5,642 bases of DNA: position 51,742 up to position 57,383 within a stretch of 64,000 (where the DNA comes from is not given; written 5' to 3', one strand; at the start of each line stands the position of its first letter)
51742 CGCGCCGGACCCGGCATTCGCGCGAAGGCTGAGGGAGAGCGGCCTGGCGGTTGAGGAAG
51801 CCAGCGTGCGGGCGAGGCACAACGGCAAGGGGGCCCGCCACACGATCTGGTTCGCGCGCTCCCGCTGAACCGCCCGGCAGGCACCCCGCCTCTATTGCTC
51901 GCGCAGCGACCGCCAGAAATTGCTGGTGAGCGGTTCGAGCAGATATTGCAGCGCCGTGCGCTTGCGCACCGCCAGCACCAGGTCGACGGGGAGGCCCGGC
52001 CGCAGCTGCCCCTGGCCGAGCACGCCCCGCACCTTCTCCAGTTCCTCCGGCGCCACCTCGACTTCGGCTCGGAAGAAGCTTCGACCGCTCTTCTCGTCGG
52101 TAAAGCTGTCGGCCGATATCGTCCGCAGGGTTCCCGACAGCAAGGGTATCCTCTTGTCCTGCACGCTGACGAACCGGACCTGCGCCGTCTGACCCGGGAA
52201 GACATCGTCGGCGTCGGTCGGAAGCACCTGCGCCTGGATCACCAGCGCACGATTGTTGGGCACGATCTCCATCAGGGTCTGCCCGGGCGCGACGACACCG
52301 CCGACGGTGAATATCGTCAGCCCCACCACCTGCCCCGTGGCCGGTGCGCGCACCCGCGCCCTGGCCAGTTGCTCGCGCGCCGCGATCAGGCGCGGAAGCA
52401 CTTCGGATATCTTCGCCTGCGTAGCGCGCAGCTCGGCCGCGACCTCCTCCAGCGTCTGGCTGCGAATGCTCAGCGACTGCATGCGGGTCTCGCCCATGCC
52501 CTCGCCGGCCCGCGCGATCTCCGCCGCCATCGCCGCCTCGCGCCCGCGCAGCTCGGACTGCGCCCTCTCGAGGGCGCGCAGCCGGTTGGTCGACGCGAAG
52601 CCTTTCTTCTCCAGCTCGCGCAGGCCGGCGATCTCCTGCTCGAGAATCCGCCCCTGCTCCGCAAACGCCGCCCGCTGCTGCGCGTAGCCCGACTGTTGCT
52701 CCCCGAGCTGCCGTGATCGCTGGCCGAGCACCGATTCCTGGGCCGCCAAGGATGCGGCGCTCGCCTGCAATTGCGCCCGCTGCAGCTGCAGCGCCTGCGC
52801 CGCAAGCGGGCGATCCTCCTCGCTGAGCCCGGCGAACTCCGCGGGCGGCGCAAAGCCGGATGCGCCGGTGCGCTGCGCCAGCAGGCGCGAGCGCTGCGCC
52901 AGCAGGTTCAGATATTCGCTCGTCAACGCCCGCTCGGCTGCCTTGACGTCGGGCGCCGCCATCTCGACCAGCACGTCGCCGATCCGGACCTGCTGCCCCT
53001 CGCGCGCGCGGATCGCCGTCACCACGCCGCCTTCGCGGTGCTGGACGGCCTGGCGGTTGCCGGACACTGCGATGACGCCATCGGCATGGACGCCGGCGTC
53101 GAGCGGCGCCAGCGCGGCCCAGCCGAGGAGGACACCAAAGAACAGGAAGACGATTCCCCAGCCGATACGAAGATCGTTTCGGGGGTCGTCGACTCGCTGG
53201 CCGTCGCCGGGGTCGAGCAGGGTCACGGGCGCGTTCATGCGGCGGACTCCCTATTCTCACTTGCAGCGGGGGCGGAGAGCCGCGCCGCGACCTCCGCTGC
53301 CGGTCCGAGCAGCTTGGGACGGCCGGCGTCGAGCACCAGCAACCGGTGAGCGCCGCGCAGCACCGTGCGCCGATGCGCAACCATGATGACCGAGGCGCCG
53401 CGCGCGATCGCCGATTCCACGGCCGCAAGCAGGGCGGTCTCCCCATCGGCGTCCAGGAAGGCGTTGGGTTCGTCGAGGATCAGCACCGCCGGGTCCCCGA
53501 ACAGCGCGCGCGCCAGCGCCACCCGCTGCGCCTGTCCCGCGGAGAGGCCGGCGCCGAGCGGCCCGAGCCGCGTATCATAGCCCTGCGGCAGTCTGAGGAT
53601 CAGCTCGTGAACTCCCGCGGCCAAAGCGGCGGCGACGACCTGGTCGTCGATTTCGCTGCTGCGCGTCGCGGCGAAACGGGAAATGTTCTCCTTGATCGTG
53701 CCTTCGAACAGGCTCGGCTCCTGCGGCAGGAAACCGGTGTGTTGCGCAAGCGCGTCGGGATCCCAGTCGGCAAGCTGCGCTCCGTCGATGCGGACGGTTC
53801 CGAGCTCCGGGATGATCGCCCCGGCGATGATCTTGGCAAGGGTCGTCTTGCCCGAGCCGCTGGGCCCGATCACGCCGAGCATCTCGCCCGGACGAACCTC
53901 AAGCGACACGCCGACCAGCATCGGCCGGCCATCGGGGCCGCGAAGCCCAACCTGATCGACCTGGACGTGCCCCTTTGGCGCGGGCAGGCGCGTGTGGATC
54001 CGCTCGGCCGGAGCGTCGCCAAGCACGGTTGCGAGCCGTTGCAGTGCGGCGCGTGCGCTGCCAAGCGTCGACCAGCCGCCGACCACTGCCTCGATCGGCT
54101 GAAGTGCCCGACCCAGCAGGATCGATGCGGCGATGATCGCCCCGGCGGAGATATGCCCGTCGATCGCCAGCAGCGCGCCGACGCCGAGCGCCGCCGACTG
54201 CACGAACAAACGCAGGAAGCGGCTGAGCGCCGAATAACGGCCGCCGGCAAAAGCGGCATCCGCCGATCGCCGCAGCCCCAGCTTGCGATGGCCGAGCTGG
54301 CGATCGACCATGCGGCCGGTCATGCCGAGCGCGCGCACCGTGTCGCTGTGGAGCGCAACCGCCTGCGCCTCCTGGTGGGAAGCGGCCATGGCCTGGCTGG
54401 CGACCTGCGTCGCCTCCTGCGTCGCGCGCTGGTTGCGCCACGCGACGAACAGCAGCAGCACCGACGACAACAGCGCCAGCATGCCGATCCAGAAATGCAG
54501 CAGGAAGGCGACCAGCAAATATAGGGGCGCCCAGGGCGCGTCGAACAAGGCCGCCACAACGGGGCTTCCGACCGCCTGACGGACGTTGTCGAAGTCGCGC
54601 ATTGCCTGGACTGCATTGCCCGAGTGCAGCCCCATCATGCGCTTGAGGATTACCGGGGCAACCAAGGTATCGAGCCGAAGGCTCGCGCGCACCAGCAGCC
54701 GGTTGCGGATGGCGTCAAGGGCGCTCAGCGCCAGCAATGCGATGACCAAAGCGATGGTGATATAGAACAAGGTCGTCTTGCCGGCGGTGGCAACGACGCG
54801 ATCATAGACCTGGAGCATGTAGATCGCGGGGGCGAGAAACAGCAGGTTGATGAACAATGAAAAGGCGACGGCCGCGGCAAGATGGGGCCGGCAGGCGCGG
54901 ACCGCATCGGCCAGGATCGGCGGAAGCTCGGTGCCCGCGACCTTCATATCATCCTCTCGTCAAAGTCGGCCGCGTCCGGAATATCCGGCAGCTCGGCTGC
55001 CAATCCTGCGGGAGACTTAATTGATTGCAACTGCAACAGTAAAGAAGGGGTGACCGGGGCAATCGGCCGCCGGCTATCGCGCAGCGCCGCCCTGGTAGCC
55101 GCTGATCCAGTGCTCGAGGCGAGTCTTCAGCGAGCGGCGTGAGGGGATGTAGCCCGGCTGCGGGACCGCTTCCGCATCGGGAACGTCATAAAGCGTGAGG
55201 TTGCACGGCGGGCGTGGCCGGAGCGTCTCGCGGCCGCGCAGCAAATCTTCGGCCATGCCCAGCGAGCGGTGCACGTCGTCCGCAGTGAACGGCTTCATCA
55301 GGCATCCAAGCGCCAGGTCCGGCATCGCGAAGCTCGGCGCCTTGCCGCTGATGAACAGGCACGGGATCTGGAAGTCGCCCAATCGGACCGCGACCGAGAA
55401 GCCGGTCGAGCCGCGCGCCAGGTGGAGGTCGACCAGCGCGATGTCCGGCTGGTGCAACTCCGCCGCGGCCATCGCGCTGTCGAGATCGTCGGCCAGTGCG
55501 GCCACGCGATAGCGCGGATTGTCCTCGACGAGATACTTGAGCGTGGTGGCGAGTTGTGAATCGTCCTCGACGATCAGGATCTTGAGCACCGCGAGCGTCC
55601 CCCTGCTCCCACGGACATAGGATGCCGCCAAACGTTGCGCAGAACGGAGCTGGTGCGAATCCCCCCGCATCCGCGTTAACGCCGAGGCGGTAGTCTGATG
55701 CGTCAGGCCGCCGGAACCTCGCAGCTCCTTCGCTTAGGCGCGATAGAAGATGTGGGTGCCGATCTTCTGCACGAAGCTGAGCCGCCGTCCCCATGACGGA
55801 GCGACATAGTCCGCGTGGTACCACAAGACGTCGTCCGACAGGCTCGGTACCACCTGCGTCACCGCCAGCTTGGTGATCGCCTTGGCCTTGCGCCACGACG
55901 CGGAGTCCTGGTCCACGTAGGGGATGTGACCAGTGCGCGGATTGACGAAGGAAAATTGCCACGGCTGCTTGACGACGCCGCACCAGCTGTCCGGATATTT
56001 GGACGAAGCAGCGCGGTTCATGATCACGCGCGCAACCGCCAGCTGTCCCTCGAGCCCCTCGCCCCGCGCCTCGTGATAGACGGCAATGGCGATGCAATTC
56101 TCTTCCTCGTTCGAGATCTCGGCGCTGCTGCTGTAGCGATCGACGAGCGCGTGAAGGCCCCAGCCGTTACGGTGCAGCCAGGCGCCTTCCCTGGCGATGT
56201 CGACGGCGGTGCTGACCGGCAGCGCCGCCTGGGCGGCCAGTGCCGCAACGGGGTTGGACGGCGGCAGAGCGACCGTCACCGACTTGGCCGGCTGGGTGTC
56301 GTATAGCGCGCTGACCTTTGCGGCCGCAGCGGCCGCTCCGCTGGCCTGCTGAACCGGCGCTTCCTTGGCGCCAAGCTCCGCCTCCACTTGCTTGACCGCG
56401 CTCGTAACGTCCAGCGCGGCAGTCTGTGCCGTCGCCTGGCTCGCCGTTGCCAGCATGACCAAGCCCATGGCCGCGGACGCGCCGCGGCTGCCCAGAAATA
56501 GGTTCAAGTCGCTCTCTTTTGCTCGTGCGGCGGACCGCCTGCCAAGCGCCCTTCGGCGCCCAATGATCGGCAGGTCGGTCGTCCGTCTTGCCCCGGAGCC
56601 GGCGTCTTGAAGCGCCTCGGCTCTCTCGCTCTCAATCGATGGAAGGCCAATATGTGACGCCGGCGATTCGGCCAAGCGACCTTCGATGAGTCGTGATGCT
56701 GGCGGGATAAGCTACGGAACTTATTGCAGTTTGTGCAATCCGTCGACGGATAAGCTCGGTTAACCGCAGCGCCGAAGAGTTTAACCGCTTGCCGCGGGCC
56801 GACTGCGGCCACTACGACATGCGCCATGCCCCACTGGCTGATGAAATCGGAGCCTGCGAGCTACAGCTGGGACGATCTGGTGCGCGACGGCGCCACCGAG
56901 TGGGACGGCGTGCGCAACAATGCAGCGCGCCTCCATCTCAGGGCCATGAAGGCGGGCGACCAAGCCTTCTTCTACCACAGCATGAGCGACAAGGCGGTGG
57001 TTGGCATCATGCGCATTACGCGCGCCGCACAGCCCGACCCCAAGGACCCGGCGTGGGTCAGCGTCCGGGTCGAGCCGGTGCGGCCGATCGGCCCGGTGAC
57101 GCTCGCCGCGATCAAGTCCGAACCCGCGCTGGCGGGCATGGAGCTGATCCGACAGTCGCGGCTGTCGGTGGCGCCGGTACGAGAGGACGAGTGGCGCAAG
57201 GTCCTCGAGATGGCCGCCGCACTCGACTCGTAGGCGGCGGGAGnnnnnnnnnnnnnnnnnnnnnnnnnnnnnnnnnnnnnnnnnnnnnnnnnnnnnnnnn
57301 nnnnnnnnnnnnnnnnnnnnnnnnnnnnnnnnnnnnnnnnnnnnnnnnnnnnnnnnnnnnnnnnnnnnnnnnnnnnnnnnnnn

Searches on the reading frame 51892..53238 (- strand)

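Call 17: search_protein_families(library=pfam, proteins=[window:51892-53238:-])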
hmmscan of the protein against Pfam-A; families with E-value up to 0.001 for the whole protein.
window:51892-53238:- (448 aa): 3 families
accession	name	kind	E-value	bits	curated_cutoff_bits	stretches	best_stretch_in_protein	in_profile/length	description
PF13437.12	HlyD_3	-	8.1e-17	62.3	22.2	1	296-399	2-97/106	HlyD family secretion protein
PF16576.10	HlyD_D23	-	1.2e-10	41.5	30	1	46-364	2-177/214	Barrel-sandwich domain of CusB or HlyD membrane-fusion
PF00364.28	Biotin_lipoyl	-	0.00091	19.5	22.1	0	65-93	45-73/73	Biotin-requiring enzyme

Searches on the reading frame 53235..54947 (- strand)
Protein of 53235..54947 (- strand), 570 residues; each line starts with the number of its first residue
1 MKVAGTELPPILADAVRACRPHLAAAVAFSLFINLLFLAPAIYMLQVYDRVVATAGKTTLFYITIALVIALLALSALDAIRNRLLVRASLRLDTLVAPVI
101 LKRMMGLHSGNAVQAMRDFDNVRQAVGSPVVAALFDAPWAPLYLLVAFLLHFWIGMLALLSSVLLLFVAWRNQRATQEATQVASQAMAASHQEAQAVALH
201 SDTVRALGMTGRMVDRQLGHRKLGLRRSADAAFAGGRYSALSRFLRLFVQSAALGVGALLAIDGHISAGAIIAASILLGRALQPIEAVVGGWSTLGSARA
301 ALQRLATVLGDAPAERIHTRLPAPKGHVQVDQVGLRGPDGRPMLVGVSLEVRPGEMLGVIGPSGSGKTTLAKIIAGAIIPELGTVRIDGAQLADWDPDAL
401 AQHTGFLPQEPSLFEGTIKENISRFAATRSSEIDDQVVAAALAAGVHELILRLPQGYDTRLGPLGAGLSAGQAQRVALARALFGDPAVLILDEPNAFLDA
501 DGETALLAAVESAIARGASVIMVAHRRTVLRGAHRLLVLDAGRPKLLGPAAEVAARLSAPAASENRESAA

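Call 17: search_protein_families(library=pfam, proteins=[window:53235-54947:-])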
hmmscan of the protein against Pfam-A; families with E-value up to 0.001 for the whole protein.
window:53235-54947:- (570 aa): 3 families
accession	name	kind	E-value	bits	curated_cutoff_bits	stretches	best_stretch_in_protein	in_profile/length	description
PF00005.33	ABC_tran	-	7.5e-31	108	25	1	346-495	3-136/137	ABC transporter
PF00664.28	ABC_membrane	-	5.5e-06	26.7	28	1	25-277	3-266/274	ABC transporter transmembrane region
PF00004.35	AAA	-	0.00058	20.8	21.2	0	359-393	3-35/131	ATPase family associated with various cellular activities (AAA)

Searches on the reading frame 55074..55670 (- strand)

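Call 14: search_protein_families(library=pfam, proteins=[window:55074-55670:-])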
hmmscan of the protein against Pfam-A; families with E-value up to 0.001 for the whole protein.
window:55074-55670:- (198 aa): 1 family
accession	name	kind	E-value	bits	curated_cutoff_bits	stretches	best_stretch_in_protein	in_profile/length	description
PF00072.30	Response_reg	-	7.3e-10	39.5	30.2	1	31-135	1-108/111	Response regulator receiver domain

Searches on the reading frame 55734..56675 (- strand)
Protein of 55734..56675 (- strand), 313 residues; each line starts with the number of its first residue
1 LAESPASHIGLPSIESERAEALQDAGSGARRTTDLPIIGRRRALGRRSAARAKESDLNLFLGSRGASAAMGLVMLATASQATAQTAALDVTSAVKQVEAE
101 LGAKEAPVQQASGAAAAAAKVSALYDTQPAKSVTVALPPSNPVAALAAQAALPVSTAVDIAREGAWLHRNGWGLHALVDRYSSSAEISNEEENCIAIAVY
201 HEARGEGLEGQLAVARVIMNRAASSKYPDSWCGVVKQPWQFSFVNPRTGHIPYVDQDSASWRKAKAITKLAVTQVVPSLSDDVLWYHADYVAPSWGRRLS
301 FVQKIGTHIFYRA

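Call 15: search_protein_families(library=pfam, proteins=[window:55734-56675:-])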
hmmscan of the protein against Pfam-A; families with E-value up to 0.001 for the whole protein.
window:55734-56675:- (313 aa): 1 family
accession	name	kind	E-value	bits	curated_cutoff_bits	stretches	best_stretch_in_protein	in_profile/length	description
PF07486.17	Hydrolase_2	-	1.5e-23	83.7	27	1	205-311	1-100/100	Cell Wall Hydrolase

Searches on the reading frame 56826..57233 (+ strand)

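Call 15: search_protein_families(library=pfam, proteins=[window:56826-57233:+])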
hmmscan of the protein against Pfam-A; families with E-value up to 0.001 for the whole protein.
window:56826-57233:+ (135 aa): 1 family
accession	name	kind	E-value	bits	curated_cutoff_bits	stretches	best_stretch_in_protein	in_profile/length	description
PF01878.24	EVE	-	2.8e-42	144.6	23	1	3-129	2-145/145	EVE domain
